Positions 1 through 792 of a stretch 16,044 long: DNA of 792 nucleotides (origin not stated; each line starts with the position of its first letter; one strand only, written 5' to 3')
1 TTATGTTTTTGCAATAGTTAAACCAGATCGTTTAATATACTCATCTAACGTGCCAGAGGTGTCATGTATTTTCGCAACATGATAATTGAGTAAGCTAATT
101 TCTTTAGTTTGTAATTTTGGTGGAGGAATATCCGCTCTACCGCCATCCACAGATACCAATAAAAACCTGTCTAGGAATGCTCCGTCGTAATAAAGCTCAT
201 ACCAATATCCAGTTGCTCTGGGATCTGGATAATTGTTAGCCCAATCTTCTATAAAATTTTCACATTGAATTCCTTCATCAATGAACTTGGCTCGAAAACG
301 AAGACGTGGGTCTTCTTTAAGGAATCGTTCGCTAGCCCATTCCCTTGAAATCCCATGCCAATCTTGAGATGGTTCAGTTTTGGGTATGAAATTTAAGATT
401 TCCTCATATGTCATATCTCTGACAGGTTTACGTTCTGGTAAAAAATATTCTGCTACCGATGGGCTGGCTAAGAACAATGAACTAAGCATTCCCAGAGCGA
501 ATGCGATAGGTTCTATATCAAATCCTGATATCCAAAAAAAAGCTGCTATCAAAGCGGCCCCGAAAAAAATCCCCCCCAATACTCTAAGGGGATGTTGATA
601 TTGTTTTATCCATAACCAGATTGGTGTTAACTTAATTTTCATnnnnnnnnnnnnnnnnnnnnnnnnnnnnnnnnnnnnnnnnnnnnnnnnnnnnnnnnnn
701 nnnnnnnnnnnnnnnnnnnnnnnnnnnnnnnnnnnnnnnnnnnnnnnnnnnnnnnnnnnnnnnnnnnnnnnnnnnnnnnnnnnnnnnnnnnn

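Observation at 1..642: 213-aa two-TM protein with uncharacterised C-terminal domain at the left edge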

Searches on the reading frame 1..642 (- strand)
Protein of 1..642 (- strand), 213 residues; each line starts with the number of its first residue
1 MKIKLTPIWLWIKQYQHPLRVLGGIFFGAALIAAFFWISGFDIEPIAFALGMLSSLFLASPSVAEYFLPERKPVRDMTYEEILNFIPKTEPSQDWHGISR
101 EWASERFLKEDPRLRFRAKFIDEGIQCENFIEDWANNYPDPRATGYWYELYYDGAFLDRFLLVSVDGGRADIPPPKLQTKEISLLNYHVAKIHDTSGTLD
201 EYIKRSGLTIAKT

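Call 3: search_protein_families(library=pfam, proteins=[window:1-642:-], max_evalue=0.1)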
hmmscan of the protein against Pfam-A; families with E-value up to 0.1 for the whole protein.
window:1-642:- (213 aa): 0 families

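Call 4: search_protein_families(library=padloc, proteins=[window:1-642:-], max_evalue=0.1)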
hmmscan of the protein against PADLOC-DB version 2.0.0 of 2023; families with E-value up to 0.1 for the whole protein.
window:1-642:- (213 aa): 1 family
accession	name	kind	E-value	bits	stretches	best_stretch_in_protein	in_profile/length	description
PDLC05032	PDC-S50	-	0.00079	16.6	1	92-183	184-272/387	-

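Call 11: find_homologous_proteins(query=window:1-642:-, max_evalue=0.001)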
Query window:1-642:- (213 aa): 137 proteins with E <= 0.001 among 557 candidates; the best 120 are listed.
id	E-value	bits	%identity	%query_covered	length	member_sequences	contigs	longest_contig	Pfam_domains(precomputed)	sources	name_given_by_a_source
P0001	4.6e-133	460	93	100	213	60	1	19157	-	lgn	-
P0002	1.0e-122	426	83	100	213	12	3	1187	-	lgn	-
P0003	8.6e-108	377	75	96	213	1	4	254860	-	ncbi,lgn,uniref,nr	ncbi:hypothetical protein [Proteus terrae]|uniref:hypothetical protein n=1 Tax=Proteus terrae TaxID=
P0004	1.7e-106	373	74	99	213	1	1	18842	-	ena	-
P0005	2.3e-103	363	72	99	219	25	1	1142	-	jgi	-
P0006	1.6e-100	353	71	95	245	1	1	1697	-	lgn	-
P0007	1.5e-99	350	70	99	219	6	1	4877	-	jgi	-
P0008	2.0e-99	350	70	98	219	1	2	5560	-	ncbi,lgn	-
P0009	8.1e-99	348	71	99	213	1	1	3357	-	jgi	jgi:hypothetical protein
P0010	4.6e-98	345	70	96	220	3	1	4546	-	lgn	-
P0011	8.1e-98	345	70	99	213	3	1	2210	-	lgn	-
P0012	4.7e-96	339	69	99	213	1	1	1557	-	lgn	-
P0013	5.5e-96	338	71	94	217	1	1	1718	-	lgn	-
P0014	7.8e-96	338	65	100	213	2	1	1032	-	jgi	jgi:hypothetical protein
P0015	9.7e-96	338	65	100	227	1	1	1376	-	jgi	-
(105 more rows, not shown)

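Call 14: find_related_loci(query=A1, collection=genome_contigs, flank=8000)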
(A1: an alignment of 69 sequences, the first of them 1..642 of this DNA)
Query A1 (213 aa) in genome_contigs; peptide patterns used: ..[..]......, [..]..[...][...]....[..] (x = any residue, [..] = any of these).
50 stretches matched a pattern; 27 encode a relative of the query (tblastn E <= 1e-3); 27 distinct loci.
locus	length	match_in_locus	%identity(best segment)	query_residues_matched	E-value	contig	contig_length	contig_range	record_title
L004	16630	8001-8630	72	4-213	2e-105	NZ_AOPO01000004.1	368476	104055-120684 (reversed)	Vreelandella titanicae BH1 contig00004, whole genome shotgun sequence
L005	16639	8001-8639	67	1-213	9e-99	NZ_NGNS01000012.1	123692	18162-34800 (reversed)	Neiella marina strain J221 contig12, whole genome shotgun sequence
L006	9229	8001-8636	63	2-213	1e-94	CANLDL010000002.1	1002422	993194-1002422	uncultured Pseudomonadales bacterium isolate 207.fasta genome assembly, contig: NODE_2, whole genome shotgun sequence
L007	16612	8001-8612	67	10-213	1e-94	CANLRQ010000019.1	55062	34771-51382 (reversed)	uncultured Marinomonas sp. isolate 2-1005-n2.fasta genome assembly, contig: NODE_19, whole genome shotgun sequence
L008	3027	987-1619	64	1-211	2e-93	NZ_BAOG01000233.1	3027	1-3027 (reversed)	Vibrio jasicida CAIM 1864 = LMG 25398, whole genome shotgun sequence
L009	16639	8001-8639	66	1-213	1e-88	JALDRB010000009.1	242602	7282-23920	MAG: Candidatus Scalindua sp. isolate RBC_AMX3 BC1.64.fa-9, whole genome shotgun sequence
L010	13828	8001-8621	54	4-210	1e-78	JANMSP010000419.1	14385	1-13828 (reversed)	MAG: Pyrinomonadaceae bacterium isolate SOY_29_metabat_399 SOY_29_k141_2798089, whole genome shotgun sequence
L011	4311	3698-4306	56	8-210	3e-76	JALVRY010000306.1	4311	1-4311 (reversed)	MAG: Thiotrichaceae bacterium isolate A3_metabat2_scaf2bin.246 A3_NODE_36724_length_4311_cov_3.384321, whole genome shot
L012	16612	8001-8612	55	10-213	2e-75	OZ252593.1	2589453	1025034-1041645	MAG: Methylophagaceae bacterium isolate 8c9037ee-5e6c-4e22-83f6-03cca865121d genome assembly, chromosome: 1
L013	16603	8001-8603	54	10-210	2e-74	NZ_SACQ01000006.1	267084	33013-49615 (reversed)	Neptunomonas marina strain HPM-16 NODE_6_length_267084_cov_138, whole genome shotgun sequence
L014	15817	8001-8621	50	4-210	1e-73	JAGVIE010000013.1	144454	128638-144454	MAG: Bacteroidetes bacterium isolate DeMMO2_4 c_000000004409, whole genome shotgun sequence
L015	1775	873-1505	53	4-212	6e-75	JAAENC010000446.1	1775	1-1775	MAG: Chloroflexota bacterium isolate Bse_22 BseG_CONTIG1131644, whole genome shotgun sequence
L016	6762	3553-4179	51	5-210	4e-71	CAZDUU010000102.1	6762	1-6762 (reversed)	MAG TPA_asm: uncultured Bacteroidales bacterium isolate binchicken_co20_200 genome assembly, contig: NODE_20107_length_6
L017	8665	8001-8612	53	10-213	2e-70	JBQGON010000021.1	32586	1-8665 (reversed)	MAG: Vibrio sp. isolate AOP19_E1_surf _bin _4 AOP19_E1_surf.bin.4_21, whole genome shotgun sequence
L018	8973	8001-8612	49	10-213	1e-67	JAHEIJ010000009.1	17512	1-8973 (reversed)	MAG: Gammaproteobacteria bacterium isolate Ww497 NODE_5621_length_17512_cov_3.984360, whole genome shotgun sequence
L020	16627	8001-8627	46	1-209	2e-63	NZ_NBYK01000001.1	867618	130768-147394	Halopseudomonas aestusnigri strain VGXO14 scaffold00001, whole genome shotgun sequence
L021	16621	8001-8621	49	4-210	2e-63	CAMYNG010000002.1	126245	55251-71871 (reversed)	MAG: uncultured Ectothiorhodospiraceae bacterium isolate ES_Gamma_060 genome assembly, contig: scaffold_22, whole genome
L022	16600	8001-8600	48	11-210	3e-63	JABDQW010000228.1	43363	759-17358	MAG: Gammaproteobacteria bacterium isolate Site_C13 k127_565525, whole genome shotgun sequence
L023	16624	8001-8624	46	1-208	3e-63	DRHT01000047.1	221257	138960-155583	MAG TPA_asm: Halopseudomonas sabulinigri isolate HyVt-376 HyVt-376_k145_765191, whole genome shotgun sequence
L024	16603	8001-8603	48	10-210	6e-63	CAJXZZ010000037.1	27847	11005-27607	MAG TPA_asm: uncultured Gammaproteobacteria bacterium isolate SRR5242447_bin.13_MetaBAT_v2.12.1_MAG genome assembly, con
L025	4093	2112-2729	45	8-213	3e-60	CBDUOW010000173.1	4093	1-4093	MAG TPA_asm: uncultured Gammaproteobacteria bacterium isolate SRR22808129_concoct_108 genome assembly, contig: ERZ250434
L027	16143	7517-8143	50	2-210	3e-71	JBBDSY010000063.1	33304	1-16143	MAG: Nitrospirales bacterium isolate LejiaC_50_18 Lejia_C_3038_length_33304_cov_11, whole genome shotgun sequence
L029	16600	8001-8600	37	11-211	7e-44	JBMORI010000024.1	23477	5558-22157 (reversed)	MAG: Thermodesulfobacteriota bacterium isolate Betzabe_MAG176 MAG176_24, whole genome shotgun sequence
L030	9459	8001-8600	54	11-210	3e-68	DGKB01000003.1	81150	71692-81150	MAG TPA_asm: Akkermansiaceae bacterium UBA4581 UBA4581_contig_4247, whole genome shotgun sequence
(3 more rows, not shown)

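Call 21: predict_structure(alignment_id=A1)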
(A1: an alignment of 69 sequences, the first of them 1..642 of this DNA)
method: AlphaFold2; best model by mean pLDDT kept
length: 213 residues; sequences in the alignment: 69
mean_pLDDT: 92.2   pTM: 0.78
mean pLDDT of the five models: 92.2, 91.9, 91.6, 89.8, 88.8
residues with pLDDT >= 90: 173; 70-90: 36; 50-70: 2; < 50: 2
segments of 3 or more residues with pLDDT < 50: none
pLDDT, mean of each block of 10 residues (from residue 1): 74 92 98 95 95 96 88 91 93 91 93 95 92 92 96 95 93 92 95 92 92 72
secondary structure, 60 per line:
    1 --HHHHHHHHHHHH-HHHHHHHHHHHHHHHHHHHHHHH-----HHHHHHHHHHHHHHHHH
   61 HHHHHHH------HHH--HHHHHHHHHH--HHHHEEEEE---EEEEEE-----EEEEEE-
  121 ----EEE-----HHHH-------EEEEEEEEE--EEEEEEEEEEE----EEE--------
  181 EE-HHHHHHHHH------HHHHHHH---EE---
elements in order: H3-14 H16-38 H44-67 H79-88 H91-94 E95-99 E103-108 E114-119 E125-127 H133-136 E144-152 E155-165 E170-172 H184-192 H199-205

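Call 27: search_protein_families(library=padloc, proteins=[L005:3406-4503:+, L024:10999-12120:+, L022:5305-6417:+, L024:5457-6692:+, L014:5213-6478:+, L027:9325-10602:+, L025:2780-4093:+, L010:11122-12144:-, L029:8594-9619:+, L013:4655-5716:-], max_evalue=0.00001)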
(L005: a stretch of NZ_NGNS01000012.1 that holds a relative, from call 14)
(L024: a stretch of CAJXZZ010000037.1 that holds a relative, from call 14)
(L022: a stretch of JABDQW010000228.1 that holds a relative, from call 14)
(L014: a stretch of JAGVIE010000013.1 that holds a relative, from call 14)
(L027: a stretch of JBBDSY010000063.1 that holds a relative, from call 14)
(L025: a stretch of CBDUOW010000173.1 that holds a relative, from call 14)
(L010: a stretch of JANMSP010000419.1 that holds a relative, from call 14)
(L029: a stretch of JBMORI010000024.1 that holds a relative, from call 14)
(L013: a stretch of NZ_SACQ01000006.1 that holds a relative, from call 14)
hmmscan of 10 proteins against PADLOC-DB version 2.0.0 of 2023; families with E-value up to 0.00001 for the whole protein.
L005:3406-4503:+ (365 aa): 0 families

L024:10999-12120:+ (373 aa): 0 families

L022:5305-6417:+ (370 aa): 0 families

L024:5457-6692:+ (411 aa): 0 families

L014:5213-6478:+ (421 aa): 0 families

L027:9325-10602:+ (425 aa): 0 families

L025:2780-4093:+ (438 aa): 3 families
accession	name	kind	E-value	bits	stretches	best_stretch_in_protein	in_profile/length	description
PDLC00758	Effector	-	2.6e-14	51.3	1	124-311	4-183/331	Phospholipase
PDLC00755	Effector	-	2.5e-06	24.9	1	124-196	9-83/311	Phospholipase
PDLC00757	Effector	-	6.7e-06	23.7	0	123-291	7-176/331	Phospholipase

L010:11122-12144:- (340 aa): 0 families

L029:8594-9619:+ (341 aa): 0 families

L013:4655-5716:- (353 aa): 0 families

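Call 30: search_protein_families(library=padloc, proteins=[L023:6531-7931:+, L018:6485-7849:+, L014:6483-7844:+, L016:4478-5869:+, L010:9610-10983:+, L007:5285-6646:+, L023:9217-10584:-, L029:3886-5283:+, L025:417-1973:+], max_evalue=0.00001)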
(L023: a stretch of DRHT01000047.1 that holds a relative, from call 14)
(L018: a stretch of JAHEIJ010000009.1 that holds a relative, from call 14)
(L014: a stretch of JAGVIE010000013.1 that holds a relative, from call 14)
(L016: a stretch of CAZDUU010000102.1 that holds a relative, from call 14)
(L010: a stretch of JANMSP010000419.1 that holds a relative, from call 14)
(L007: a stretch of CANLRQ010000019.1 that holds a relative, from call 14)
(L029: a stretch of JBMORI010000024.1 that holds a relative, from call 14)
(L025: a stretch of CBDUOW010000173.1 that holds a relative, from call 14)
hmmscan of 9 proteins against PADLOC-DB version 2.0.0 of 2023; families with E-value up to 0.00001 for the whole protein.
L023:6531-7931:+ (466 aa): 7 families
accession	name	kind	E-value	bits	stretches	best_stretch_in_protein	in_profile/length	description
PDLC04959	PDC-S20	-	2.2e-166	553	1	1-465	1-463/464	-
PDLC04956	PDC-S20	-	2.2e-52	177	1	18-422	11-424/450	-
PDLC04957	PDC-S20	-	4.9e-42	142.9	1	17-329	4-311/446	-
PDLC04958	PDC-S20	-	1.9e-34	117.8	1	39-267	27-256/458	-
PDLC02361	PifA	-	4e-21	73.3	1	35-362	35-346/720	PifA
PDLC02210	QatA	-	7.9e-18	62.3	1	17-245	8-255/593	-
PDLC02209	QatA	-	1.6e-17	61.4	1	20-238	12-247/646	-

L018:6485-7849:+ (454 aa): 2 families
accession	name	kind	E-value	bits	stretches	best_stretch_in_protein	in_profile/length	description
PDLC03839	LeoA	-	1.2e-07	29.2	1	218-350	55-186/559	-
PDLC03841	LeoBC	-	3.2e-07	27.8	1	171-379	40-228/601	-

L014:6483-7844:+ (453 aa): 0 families

L016:4478-5869:+ (463 aa): 0 families

L010:9610-10983:+ (457 aa): 2 families
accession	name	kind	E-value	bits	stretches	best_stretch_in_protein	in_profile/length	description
PDLC03014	subtilase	-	1.6e-17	62.1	1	103-444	169-391/391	-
PDLC02197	IetS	-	1.1e-06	25.3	0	392-429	494-536/749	-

L007:5285-6646:+ (453 aa): 0 families

L023:9217-10584:- (455 aa): 0 families

L029:3886-5283:+ (465 aa): 3 families
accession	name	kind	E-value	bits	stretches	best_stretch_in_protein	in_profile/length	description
PDLC01995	RtcR_PspF2--CARF_AAA_HTH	-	5.5e-108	360.2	1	132-459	153-481/481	-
PDLC01994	RtcR_PspF1--CARF_AAA_HTH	-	1.5e-52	177.2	1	138-454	154-466/468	-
PDLC01993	RtcR--CARF_AAA_HTH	-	2.5e-48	162.8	1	155-387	190-431/523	-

L025:417-1973:+ (518 aa): 0 families

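Call 34: search_protein_families(library=ncbifam, proteins=[window:1-642:-], max_evalue=0.01)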
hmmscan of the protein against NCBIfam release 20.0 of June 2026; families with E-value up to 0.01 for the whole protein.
window:1-642:- (213 aa): 0 families

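Call 35: search_protein_families(library=phrogs, proteins=[window:1-642:-], max_evalue=0.01)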
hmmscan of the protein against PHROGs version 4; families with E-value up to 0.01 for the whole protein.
window:1-642:- (213 aa): 0 families

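Call 36: search_solved_structures(query=A1, max_evalue=10)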
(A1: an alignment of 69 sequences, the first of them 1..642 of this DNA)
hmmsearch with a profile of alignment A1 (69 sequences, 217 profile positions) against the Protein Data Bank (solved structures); distinct sequences matched with E-value up to 10: 1.
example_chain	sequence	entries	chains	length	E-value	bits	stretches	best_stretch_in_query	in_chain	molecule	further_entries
2pr1_A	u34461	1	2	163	0.72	12.3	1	122-172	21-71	Uncharacterized N-acetyltransferase ylbP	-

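Call 37: search_dna_similar(query=window:1-642:-, collection=phages, mode=protein, max_evalue=0.001)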
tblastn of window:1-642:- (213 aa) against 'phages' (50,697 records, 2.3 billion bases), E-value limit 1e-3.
No match.

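Call 38: search_dna_similar(query=window:1-642:-, collection=plasmids, mode=protein, max_evalue=0.001)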
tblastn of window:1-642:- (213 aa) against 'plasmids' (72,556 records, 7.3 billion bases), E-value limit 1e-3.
Records with a match: 47; places in all: 50; records where one place covers at least 80% of the query: 0.
Best place of each record, by identity: <60% 47.
By first word of the organism name: Enterobacter 23; Klebsiella 18; Serratia 1; Citrobacter 1; Persephonella 1; Haematospirillum 1; Raoultella 1; Shewanella 1.
By predicted mobility (MOB-suite, as given by PLSDB): mobilizable 26; non-mobilizable 20; conjugative 1.
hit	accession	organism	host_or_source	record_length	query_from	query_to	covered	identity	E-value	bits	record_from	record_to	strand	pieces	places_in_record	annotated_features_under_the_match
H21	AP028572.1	Serratia marcescens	Homo sapiens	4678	57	210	72%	34.6%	1e-10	67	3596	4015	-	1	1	none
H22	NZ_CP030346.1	Enterobacter hormaechei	-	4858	56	210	73%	33.1%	4e-11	69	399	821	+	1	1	hypothetical protein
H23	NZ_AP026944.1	Citrobacter freundii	Mastacembelus,gut contents of ...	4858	56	210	73%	33.1%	4e-11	69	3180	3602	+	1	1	hypothetical protein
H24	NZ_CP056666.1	Enterobacter hormaechei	culture,Wastewater influent sample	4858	56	210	73%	33.1%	4e-11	69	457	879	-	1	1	hypothetical protein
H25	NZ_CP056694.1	Enterobacter hormaechei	culture,Wastewater influent sample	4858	56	210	73%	33.1%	4e-11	69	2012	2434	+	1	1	hypothetical protein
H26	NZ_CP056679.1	Enterobacter hormaechei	culture,Wastewater effluent sample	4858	56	210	73%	33.1%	4e-11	69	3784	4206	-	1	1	hypothetical protein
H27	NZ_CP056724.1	Enterobacter hormaechei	culture,Wastewater effluent sample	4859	56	210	73%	33.1%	4e-11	69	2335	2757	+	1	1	hypothetical protein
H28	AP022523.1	Enterobacter cloacae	-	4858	56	210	73%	33.1%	4e-11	69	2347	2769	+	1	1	hypothetical protein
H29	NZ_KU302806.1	Enterobacter cloacae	Homo sapiens,sputum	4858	56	210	73%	33.1%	4e-11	69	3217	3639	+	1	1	hypothetical protein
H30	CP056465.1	Enterobacter cloacae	culture,Freshwater sample from ...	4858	56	210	73%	33.1%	4e-11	69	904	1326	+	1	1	hypothetical protein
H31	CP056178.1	Enterobacter roggenkampii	culture,Wastewater effluent sample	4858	56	210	73%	33.1%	4e-11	69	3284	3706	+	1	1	hypothetical protein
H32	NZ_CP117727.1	Enterobacter asburiae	Homo sapiens,Rectal Swab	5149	56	210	73%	33.1%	4e-11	69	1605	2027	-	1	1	hypothetical protein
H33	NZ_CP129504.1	Enterobacter asburiae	-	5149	56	210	73%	33.1%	4e-11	69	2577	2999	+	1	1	hypothetical protein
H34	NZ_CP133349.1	Enterobacter asburiae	hospital sample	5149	56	210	73%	33.1%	4e-11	69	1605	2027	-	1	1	hypothetical protein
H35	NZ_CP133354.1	Enterobacter asburiae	hospital sample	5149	56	210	73%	33.1%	4e-11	69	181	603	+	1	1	hypothetical protein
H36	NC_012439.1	Persephonella marina EX-H1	-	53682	75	210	64%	35.2%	7e-8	59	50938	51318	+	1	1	hypothetical protein (x2)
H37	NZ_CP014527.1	Haematospirillum jordaniae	Homo sapiens,Blood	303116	58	210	72%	30.2%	1e-10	67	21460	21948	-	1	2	hypothetical protein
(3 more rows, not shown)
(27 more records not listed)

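Call 41: get_annotated_region(hit=H37, flank=6000)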
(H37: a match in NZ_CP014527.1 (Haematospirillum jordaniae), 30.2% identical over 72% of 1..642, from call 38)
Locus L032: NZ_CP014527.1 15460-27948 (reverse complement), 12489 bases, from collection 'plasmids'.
description: Haematospirillum jordaniae strain H5569 plasmid unnamed 2, complete sequence
organism: Haematospirillum jordaniae (NCBI taxid 1549855)
taxonomy: Bacteria; Pseudomonadota; Alphaproteobacteria; Rhodospirillales; Novispirillaceae; Haematospirillum; Haematospirillum jordaniae
host: -; source: Homo sapiens,Blood; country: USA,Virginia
typing (MOB-suite, as given by PLSDB): non-mobilizable; replicon rep_cluster_886
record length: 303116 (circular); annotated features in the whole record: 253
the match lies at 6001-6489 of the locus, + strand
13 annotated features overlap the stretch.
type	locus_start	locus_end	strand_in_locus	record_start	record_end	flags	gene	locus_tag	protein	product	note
CDS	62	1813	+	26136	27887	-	-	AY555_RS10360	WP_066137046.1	type I secretion system permease/ATPase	-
CDS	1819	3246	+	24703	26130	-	-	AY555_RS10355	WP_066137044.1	HlyD family type I secretion periplasmic adaptor subunit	GO:0030253 - protein secretion by the type I secretion system [Evidence IEA]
CDS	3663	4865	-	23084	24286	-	-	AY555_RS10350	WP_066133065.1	RNA-guided endonuclease TnpB family protein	-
CDS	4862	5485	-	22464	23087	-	-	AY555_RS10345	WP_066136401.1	IS607 family transposase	-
CDS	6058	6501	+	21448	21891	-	-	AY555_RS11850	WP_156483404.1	hypothetical protein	-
CDS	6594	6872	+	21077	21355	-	-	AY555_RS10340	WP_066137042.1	type II toxin-antitoxin system RelE/ParE family toxin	-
CDS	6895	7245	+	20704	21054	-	-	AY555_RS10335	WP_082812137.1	HigA family addiction module antitoxin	-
CDS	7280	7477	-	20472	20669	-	-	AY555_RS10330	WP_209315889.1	helix-turn-helix domain-containing protein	GO:0006310 - DNA recombination [Evidence IEA]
CDS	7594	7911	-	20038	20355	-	-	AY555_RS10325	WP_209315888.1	DNA cytosine methyltransferase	-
CDS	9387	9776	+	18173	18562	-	-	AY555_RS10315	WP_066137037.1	hypothetical protein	-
CDS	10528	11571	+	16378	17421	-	-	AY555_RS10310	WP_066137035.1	replication initiator protein A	-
CDS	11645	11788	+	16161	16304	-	-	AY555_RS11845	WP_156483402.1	hypothetical protein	-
CDS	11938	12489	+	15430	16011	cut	-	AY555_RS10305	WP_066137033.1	recombinase family protein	GO:0006310 - DNA recombination [Evidence IEA]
